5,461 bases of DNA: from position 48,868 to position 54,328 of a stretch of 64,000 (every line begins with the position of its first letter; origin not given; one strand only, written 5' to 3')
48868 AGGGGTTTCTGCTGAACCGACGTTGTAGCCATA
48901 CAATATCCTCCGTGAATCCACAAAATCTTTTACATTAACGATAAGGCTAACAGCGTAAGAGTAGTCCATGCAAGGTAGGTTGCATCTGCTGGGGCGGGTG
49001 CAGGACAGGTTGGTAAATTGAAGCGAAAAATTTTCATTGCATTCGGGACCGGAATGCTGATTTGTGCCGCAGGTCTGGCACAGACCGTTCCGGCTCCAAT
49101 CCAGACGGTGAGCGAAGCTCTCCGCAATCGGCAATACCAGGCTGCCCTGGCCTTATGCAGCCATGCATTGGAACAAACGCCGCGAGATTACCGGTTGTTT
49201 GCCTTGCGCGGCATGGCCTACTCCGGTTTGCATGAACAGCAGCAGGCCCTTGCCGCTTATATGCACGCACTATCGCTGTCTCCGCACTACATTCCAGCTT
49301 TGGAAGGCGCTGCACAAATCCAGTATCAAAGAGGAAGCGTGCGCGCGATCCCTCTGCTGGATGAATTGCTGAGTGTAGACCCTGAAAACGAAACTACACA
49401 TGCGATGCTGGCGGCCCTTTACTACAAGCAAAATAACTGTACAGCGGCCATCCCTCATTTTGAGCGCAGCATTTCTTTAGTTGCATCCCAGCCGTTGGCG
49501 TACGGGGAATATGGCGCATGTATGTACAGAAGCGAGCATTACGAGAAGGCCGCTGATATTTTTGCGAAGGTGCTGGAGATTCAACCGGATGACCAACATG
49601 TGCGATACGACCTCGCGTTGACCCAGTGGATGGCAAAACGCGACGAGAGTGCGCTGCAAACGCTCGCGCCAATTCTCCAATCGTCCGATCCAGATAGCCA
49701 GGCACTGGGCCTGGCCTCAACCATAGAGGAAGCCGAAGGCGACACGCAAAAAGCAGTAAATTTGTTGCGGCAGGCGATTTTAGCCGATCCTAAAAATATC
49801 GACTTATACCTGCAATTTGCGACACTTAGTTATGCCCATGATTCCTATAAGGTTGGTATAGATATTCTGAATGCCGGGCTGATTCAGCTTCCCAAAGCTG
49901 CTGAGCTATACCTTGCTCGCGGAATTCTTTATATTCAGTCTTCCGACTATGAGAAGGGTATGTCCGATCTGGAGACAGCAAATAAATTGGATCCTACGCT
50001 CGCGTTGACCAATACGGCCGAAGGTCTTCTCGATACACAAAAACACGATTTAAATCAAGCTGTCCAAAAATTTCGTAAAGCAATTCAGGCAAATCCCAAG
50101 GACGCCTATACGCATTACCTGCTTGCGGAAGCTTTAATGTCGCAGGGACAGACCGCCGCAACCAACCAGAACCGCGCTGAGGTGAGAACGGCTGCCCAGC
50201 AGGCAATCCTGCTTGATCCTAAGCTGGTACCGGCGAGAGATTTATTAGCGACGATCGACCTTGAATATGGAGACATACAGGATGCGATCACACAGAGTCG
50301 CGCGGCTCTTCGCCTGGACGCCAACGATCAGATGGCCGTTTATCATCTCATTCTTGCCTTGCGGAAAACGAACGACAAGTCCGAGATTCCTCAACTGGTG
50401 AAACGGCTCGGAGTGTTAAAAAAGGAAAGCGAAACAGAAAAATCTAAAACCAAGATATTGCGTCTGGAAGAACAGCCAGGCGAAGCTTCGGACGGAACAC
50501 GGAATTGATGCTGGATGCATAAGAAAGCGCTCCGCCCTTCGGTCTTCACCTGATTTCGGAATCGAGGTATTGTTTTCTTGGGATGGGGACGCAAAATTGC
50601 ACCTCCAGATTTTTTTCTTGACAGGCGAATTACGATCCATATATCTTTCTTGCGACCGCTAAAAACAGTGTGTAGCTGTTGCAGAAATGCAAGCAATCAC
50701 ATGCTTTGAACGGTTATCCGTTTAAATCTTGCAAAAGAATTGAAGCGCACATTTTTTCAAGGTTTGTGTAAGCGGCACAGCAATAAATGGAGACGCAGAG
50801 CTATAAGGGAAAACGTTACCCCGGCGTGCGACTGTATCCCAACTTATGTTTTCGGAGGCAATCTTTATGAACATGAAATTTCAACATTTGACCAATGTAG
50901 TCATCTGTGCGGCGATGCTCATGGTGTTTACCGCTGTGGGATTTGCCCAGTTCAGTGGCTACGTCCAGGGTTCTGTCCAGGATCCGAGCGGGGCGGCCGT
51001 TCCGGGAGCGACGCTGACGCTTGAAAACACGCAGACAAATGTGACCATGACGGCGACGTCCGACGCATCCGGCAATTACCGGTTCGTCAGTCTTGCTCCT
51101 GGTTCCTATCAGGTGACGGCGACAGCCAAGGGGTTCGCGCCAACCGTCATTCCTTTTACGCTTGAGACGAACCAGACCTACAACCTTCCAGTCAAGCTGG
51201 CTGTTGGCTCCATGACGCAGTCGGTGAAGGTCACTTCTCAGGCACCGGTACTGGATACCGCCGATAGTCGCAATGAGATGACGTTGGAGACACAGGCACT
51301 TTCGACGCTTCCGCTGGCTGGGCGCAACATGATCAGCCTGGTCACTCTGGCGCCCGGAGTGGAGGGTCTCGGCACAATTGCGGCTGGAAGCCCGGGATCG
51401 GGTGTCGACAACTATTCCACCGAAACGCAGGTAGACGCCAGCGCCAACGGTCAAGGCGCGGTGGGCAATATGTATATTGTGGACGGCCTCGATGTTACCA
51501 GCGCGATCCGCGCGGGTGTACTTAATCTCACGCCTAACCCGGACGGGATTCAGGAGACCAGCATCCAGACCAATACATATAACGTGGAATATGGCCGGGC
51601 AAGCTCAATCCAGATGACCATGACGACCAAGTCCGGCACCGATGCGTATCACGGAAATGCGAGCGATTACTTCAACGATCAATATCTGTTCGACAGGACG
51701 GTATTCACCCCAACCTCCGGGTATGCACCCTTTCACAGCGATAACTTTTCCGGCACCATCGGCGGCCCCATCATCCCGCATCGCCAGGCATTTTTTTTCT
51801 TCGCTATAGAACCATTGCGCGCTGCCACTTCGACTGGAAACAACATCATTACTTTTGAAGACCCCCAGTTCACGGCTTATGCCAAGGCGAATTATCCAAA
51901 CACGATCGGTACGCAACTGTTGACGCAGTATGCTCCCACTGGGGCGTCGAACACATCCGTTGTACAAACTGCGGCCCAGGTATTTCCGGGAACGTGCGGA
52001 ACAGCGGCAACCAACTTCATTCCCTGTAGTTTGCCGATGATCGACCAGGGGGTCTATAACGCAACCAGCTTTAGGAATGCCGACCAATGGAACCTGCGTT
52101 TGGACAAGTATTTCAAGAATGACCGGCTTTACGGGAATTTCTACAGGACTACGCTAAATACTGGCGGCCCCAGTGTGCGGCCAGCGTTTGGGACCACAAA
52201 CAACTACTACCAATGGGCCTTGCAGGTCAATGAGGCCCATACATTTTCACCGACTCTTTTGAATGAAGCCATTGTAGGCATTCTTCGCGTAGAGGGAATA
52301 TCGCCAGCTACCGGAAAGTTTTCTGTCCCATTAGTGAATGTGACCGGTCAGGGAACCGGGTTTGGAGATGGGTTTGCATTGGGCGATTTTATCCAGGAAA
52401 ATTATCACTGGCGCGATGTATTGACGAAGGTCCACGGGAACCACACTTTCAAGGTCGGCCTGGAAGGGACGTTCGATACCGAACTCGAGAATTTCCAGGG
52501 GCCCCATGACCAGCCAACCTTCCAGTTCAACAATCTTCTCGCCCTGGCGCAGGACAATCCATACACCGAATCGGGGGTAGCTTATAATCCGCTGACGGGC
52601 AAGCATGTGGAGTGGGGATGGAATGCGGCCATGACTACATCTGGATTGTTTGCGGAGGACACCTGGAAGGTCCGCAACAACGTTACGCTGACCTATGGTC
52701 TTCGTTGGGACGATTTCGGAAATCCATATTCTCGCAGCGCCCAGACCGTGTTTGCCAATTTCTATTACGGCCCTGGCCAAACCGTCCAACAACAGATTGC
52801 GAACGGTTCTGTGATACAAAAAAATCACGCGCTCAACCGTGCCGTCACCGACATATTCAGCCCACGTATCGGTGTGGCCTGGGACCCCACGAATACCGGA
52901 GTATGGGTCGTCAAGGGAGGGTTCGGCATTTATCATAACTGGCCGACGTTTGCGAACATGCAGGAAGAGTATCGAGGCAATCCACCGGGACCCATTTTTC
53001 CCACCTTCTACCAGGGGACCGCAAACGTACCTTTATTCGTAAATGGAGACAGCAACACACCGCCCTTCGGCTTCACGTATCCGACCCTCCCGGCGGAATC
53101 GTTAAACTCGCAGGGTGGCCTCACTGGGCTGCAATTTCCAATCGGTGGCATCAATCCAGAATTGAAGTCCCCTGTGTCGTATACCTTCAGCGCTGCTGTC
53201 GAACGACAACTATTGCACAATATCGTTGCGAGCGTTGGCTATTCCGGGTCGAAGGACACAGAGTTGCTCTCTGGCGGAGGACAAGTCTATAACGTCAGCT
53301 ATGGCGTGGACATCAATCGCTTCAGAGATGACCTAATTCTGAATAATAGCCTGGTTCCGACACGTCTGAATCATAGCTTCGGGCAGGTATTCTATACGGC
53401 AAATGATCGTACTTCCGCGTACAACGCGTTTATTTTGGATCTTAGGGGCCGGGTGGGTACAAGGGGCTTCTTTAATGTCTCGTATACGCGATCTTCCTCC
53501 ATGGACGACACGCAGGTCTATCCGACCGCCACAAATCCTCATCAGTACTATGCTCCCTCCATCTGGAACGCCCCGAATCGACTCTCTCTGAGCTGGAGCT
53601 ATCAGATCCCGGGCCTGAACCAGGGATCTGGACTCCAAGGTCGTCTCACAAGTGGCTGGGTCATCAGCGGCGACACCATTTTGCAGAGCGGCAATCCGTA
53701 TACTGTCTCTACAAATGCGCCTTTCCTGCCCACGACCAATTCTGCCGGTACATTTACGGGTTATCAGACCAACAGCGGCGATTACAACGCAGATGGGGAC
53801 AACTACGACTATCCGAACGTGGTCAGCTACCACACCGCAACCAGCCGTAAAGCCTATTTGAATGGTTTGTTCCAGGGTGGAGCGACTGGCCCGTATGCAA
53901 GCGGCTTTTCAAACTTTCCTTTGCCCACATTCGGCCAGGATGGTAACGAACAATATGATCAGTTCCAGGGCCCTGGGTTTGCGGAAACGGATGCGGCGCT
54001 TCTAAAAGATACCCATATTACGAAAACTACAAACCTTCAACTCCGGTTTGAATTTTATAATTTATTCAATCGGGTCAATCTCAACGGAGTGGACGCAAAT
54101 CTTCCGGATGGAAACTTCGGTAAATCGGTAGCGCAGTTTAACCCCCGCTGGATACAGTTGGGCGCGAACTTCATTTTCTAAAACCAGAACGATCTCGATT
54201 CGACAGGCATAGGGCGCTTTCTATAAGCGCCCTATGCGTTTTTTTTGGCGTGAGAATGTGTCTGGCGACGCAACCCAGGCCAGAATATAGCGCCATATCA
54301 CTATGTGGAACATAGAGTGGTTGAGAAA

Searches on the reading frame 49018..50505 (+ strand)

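Call 52: search_protein_families(library=pfam, proteins=[window:49018-50505:+], max_evalue=0.00001)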
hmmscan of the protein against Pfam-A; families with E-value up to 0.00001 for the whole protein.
window:49018-50505:+ (496 aa): 20 families
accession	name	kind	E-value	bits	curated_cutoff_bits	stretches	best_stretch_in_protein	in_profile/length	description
PF14559.12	TPR_19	-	2e-29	102.2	25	1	172-233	4-65/68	Tetratricopeptide repeat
PF07719.23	TPR_2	-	1.3e-24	84.6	27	0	160-192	2-34/34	Tetratricopeptide repeat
PF23914.1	TPR_CcmH_CycH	-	5.9e-20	72.1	42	1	43-156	36-152/158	Cytochrome c-type biogenesis protein H TPR domain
PF13428.12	TPR_14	-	8.5e-19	66.6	23.5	0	235-269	9-43/44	Tetratricopeptide repeat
PF13181.12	TPR_8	-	2.1e-16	59.1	25.7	0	295-327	1-33/34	Tetratricopeptide repeat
PF13414.12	TPR_11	-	4.3e-16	58.8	26.8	1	338-377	3-42/42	TPR repeat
PF13431.12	TPR_17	-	4.4e-16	58.2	24.4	0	352-380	2-30/34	Tetratricopeptide repeat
PF13432.12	TPR_16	-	2.5e-15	57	32.7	0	130-192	2-64/65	Tetratricopeptide repeat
PF00515.34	TPR_1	-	4.2e-15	55.3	27.8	0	61-91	4-34/34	Tetratricopeptide repeat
PF13371.12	TPR_9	-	6.3e-15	55.4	35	0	276-327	10-61/73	Tetratricopeptide repeat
PF24575.1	TPR_Slam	-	1.9e-13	51.1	35.2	1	329-384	47-102/104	Surface lipoprotein assembly modifier, N-terminal TPR repeats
PF14561.12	TPR_20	-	1.6e-09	38.4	25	0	185-223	14-52/90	Tetratricopeptide repeat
PF13424.12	TPR_12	-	2.7e-09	37.5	30.1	0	130-189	8-75/77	Tetratricopeptide repeat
PF12895.13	ANAPC3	-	2.2e-08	34.7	27.2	0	110-184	8-81/82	Anaphase-promoting complex, cyclosome, subunit 3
PF25063.1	ARM_TT21_C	-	6.2e-07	29.9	35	0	72-222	35-193/209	Tetratricopeptide repeat protein 21 C-terminal ARM domain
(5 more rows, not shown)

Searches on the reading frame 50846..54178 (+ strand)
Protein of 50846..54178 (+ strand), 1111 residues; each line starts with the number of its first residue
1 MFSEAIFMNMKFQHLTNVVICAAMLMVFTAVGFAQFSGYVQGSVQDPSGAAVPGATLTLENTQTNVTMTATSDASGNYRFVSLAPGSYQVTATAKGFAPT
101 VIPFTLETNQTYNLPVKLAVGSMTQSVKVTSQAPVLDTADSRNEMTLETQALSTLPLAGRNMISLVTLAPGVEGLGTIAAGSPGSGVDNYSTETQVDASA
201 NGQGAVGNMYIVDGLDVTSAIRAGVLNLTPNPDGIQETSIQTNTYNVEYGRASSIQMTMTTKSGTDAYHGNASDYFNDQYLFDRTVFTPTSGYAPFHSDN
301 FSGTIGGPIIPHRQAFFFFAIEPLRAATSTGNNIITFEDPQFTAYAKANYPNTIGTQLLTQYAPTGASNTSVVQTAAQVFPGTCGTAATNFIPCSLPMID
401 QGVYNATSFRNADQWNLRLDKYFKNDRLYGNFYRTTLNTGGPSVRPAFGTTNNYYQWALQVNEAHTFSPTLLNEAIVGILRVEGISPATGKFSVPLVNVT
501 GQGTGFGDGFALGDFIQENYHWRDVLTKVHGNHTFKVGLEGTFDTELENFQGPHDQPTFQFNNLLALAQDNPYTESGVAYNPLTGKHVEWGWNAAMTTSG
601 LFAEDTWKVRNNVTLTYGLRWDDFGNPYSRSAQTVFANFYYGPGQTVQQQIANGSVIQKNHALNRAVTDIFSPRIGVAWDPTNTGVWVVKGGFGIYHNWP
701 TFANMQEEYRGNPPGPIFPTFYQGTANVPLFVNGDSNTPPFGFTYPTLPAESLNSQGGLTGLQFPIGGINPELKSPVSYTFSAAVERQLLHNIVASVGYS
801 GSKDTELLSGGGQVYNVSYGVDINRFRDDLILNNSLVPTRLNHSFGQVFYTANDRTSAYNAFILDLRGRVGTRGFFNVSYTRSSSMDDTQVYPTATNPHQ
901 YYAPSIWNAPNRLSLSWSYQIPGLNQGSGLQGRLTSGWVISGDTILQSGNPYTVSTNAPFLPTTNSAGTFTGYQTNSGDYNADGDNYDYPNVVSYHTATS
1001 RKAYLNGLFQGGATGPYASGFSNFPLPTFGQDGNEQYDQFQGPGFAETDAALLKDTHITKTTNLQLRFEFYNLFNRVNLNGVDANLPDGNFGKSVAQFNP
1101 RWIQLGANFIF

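Call 52: search_protein_families(library=pfam, proteins=[window:50846-54178:+], max_evalue=0.00001)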
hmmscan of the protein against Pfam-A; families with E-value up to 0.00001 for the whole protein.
window:50846-54178:+ (1111 aa): 4 families
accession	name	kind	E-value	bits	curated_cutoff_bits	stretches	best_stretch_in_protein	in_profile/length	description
PF25183.1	OMP_b-brl_4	-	1.1e-99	335.5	30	1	260-1104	1-838/838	Outer membrane beta barrel domain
PF13620.12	CarboxypepD_reg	-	1.9e-21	76.6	32.3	1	40-118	2-81/82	Carboxypeptidase regulatory-like domain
PF17210.9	SdrD_B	-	2e-09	38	29.7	1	44-100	16-73/112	SdrD B-like domain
PF13715.12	CarbopepD_reg_2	-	3.1e-07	30.7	32.2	1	40-119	1-77/88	CarboxypepD_reg-like domain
